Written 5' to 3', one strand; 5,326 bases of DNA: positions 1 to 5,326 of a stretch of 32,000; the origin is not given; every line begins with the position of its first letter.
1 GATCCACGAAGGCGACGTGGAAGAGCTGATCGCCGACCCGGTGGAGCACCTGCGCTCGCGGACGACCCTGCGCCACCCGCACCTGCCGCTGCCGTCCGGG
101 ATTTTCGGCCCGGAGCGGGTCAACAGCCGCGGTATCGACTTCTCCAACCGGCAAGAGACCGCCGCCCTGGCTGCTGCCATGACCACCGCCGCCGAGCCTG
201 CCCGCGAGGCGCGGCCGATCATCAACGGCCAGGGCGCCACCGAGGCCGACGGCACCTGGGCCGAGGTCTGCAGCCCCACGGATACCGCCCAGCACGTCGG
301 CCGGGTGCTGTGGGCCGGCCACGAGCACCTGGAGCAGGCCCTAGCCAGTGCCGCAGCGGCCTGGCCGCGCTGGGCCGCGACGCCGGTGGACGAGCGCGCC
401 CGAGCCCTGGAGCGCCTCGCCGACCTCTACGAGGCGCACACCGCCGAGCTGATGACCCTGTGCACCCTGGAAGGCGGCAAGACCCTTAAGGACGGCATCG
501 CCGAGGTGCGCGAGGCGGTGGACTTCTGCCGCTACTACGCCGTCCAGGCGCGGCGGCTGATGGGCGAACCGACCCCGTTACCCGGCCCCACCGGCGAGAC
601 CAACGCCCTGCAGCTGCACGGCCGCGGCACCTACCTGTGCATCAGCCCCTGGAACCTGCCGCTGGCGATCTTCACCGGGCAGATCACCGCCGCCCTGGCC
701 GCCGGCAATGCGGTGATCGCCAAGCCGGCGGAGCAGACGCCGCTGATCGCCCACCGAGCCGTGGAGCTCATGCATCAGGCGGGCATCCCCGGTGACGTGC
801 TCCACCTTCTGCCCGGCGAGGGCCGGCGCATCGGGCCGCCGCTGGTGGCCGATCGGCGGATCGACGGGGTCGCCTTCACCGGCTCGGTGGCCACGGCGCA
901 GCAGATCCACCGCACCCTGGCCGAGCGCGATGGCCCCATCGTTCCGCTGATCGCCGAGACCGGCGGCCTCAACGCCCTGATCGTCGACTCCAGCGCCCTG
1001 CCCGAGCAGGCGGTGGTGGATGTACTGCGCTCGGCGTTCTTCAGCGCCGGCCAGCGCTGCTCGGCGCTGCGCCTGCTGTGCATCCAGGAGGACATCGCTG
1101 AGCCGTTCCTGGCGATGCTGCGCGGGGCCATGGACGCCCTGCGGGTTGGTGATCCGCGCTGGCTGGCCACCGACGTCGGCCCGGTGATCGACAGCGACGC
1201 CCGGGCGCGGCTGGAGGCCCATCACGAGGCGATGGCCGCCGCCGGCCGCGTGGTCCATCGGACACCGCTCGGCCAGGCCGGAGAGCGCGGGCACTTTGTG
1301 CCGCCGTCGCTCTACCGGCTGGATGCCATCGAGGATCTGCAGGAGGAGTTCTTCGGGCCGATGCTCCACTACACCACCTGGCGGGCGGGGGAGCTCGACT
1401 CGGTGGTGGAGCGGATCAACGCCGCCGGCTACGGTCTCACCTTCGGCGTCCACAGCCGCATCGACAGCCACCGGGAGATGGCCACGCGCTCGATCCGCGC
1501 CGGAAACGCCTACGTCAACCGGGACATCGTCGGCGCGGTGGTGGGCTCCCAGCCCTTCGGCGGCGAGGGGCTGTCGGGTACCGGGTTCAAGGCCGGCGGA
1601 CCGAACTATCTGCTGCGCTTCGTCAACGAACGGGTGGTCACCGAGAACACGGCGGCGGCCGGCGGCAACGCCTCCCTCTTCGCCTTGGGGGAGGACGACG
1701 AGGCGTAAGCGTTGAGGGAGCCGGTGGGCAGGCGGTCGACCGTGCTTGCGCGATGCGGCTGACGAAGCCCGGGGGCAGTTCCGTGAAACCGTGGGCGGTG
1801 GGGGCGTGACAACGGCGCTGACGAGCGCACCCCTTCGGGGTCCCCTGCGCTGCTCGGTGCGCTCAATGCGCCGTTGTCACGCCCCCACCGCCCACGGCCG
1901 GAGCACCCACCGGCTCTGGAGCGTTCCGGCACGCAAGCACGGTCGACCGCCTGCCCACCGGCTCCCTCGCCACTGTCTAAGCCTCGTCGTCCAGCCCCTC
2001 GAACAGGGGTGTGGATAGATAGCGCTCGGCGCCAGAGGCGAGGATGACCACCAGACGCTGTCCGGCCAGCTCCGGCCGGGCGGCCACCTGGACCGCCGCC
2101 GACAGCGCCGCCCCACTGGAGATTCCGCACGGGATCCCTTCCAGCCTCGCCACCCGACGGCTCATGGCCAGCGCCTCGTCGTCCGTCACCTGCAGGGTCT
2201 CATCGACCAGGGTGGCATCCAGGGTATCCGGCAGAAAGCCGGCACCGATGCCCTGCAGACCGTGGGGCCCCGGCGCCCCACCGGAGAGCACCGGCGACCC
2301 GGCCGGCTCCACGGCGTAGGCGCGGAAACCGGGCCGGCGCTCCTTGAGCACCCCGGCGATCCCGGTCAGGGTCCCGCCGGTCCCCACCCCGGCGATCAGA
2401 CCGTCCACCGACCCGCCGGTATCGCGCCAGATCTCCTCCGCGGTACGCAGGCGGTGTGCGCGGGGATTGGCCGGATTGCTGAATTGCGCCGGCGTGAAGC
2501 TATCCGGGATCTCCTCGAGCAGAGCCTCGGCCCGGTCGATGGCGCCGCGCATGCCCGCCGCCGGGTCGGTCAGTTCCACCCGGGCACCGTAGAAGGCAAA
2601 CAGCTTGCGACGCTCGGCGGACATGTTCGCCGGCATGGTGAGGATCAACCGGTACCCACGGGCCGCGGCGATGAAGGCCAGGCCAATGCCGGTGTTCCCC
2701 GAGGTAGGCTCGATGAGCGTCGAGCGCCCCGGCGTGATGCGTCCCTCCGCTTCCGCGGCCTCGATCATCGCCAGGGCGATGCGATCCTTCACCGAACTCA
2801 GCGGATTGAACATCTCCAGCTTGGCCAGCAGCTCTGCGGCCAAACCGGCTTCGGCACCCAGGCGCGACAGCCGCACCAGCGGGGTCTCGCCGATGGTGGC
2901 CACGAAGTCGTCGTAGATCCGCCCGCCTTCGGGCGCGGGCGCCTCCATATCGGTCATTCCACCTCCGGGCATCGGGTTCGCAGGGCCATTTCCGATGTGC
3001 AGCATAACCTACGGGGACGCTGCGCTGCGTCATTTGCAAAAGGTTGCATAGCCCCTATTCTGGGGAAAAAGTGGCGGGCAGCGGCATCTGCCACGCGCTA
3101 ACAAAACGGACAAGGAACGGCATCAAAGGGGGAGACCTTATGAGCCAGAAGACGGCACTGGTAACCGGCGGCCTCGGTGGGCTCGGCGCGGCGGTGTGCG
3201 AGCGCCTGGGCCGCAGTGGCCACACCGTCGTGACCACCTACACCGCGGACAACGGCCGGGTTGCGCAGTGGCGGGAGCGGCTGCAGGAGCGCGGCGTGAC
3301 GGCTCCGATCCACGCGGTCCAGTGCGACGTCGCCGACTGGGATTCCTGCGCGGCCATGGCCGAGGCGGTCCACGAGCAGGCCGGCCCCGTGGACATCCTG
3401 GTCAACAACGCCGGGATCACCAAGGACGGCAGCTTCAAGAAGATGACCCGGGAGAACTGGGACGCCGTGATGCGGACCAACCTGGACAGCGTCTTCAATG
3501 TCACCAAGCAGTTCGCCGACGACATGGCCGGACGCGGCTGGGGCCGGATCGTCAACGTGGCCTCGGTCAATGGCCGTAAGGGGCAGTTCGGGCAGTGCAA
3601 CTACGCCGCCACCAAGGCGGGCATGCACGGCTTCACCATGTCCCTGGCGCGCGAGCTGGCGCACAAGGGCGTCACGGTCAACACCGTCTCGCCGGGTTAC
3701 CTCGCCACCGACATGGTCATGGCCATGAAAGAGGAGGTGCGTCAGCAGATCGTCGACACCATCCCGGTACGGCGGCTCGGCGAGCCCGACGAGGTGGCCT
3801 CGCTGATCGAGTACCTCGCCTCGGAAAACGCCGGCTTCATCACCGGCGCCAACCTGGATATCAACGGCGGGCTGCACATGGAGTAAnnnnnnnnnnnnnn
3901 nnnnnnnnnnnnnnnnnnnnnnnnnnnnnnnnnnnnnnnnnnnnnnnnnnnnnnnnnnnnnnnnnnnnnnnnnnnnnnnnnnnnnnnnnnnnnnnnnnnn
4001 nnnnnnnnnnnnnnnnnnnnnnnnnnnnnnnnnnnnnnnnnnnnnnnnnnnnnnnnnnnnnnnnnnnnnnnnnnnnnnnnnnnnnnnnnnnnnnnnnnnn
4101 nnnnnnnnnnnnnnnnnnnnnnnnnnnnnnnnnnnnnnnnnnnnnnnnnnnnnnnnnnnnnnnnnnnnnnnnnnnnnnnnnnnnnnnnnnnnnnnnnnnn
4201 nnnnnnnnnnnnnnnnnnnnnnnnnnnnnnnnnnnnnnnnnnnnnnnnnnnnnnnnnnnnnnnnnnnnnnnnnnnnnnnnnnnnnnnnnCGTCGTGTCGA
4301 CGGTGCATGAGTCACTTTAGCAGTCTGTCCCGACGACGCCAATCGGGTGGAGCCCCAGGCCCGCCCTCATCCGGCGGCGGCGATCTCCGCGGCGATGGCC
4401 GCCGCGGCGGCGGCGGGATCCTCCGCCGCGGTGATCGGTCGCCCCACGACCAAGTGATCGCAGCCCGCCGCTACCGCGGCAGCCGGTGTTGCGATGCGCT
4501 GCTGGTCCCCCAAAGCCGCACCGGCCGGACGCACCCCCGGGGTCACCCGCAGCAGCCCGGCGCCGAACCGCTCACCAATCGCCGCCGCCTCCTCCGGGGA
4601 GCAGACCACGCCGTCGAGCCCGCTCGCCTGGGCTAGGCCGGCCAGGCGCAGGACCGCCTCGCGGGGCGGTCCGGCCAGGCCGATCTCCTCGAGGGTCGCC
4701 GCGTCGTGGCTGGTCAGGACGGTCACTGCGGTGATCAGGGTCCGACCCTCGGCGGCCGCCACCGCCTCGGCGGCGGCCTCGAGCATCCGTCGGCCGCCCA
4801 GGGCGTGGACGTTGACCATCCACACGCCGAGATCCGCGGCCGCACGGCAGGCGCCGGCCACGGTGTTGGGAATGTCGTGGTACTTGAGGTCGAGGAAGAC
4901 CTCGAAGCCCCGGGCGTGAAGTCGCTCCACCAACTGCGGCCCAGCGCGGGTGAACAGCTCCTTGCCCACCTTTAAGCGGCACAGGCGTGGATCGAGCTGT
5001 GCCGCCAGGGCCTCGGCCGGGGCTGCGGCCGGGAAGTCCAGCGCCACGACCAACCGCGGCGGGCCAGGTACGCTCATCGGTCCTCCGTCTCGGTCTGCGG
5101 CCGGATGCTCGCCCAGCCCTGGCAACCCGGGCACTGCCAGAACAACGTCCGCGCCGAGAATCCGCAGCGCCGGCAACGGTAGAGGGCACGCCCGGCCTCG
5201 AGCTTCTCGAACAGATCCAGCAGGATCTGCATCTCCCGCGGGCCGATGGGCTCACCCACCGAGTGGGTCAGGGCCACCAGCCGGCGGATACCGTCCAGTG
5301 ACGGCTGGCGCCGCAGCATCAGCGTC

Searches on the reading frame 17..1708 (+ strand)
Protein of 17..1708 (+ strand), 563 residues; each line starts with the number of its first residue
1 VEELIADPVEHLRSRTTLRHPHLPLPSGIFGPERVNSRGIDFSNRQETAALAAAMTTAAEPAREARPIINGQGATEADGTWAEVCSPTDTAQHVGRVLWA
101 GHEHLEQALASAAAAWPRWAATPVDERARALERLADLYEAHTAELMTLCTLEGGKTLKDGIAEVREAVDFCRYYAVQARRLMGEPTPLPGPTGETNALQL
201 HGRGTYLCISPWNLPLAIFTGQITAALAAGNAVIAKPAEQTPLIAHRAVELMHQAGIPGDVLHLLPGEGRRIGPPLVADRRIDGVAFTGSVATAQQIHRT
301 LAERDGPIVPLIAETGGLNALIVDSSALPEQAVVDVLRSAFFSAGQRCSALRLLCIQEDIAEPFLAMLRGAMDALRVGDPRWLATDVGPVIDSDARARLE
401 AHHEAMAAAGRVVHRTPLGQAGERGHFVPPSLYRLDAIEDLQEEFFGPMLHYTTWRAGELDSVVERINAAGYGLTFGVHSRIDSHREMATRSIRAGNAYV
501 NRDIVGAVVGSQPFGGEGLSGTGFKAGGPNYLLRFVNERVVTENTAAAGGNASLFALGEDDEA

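Call 26: search_protein_families(library=pfam, proteins=[window:17-1708:+])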
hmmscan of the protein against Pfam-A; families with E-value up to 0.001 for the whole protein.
window:17-1708:+ (563 aa): 1 family
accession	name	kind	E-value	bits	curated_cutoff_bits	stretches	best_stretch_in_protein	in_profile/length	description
PF00171.27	Aldedh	-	4.9e-109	365.4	23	1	79-540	7-460/461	Aldehyde dehydrogenase family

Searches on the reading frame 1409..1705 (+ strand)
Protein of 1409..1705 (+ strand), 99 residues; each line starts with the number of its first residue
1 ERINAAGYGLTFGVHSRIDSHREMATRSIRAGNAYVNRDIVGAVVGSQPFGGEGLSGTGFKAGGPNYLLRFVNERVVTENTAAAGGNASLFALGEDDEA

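Call 63: search_solved_structures(query=window:1409-1705:+, max_evalue=0.001, show_alignments=4)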
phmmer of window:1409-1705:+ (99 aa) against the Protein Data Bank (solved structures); distinct sequences matched with E-value up to 0.001: 26.
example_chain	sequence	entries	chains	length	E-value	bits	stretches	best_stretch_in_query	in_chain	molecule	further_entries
6bsn_A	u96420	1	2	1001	5e-32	113.3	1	3-92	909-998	Bifunctional protein PutA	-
3haz_A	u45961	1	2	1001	5.3e-32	113.2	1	3-92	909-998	Proline dehydrogenase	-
4q72_A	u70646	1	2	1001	5.3e-32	113.2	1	3-92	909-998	Proline dehydrogenase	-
4q71_A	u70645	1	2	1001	5.3e-32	113.2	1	3-92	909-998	Proline dehydrogenase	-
4q73_A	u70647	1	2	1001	5.4e-32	113.2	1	3-92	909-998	Proline dehydrogenase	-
9c8c_A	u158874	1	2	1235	1.5e-28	102.2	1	3-75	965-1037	Bifunctional protein PutA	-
9c34_A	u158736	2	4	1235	1.5e-28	102.2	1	3-75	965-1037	Bifunctional protein PutA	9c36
9c35_A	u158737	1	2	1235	1.5e-28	102.2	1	3-75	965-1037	Bifunctional protein PutA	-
5kf6_A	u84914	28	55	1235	1.5e-28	102.2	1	3-75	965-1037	Bifunctional protein PutA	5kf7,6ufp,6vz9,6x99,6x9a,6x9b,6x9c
4nm9_A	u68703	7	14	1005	4.5e-21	78.2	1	3-85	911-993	Proline dehydrogenase and Delta-1-pyrroline-5-carboxylate dehydrogenase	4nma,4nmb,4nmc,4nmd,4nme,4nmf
7na0_A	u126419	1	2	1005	4.5e-21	78.2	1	3-85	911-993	Bifunctional protein PutA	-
3qan_A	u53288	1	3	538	8.6e-16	61.3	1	4-80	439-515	1-pyrroline-5-carboxylate dehydrogenase 1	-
1uzb_A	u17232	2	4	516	1.3e-15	60.7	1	4-79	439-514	1-PYRROLINE-5-CARBOXYLATE DEHYDROGENASE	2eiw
2bhp_A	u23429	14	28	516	1.3e-15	60.7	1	4-79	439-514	1-PYRROLINE-5-CARBOXYLATE DEHYDROGENASE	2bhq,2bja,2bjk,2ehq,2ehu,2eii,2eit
4k57_A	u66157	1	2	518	1.3e-15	60.7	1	4-79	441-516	Delta-1-pyrroline-5-carboxylate dehydrogenase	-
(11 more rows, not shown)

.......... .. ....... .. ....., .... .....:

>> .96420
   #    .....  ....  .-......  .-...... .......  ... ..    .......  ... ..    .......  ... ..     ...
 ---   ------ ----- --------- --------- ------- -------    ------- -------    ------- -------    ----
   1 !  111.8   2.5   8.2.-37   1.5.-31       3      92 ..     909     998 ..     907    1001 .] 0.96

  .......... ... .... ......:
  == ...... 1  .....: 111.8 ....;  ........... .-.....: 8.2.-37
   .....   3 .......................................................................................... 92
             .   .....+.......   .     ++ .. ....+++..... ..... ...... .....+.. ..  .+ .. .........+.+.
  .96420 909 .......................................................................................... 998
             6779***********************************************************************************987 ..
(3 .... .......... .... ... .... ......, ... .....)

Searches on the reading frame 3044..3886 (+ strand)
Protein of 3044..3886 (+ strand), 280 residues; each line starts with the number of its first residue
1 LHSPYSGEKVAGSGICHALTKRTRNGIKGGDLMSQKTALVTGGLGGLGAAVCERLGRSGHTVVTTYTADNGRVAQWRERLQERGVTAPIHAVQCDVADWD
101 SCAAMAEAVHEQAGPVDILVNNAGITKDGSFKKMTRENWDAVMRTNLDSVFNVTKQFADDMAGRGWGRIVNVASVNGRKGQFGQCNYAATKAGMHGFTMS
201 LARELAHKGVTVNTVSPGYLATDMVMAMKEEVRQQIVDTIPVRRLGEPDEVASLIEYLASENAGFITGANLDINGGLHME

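Call 80: search_protein_families(library=pfam, proteins=[window:3044-3886:+], max_evalue=0.00001)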
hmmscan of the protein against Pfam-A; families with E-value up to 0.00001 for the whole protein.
window:3044-3886:+ (280 aa): 4 families
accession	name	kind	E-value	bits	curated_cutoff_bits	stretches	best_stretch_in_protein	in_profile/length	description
PF00106.31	adh_short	-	4.6e-62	209.4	26.6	1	36-231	1-193/195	short chain dehydrogenase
PF13561.12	adh_short_C2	-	1.3e-59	202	27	1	46-278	7-236/236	Enoyl-(Acyl carrier protein) reductase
PF08659.16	KR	-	7.8e-25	88.3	22.6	1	37-213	2-174/180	KR domain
PF01370.27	Epimerase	-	5.9e-07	29.6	20.9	1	38-128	1-77/240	NAD dependent epimerase/dehydratase family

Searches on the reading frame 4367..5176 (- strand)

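Call 80: search_protein_families(library=pfam, proteins=[window:4367-5176:-], max_evalue=0.00001)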
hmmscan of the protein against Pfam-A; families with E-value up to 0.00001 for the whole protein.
window:4367-5176:- (269 aa): 1 family
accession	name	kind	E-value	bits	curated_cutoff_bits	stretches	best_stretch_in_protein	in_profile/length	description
PF00215.30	OMPdecase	-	6.6e-64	216.3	27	1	40-261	1-221/221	Orotidine 5'-phosphate decarboxylase / HUMPS family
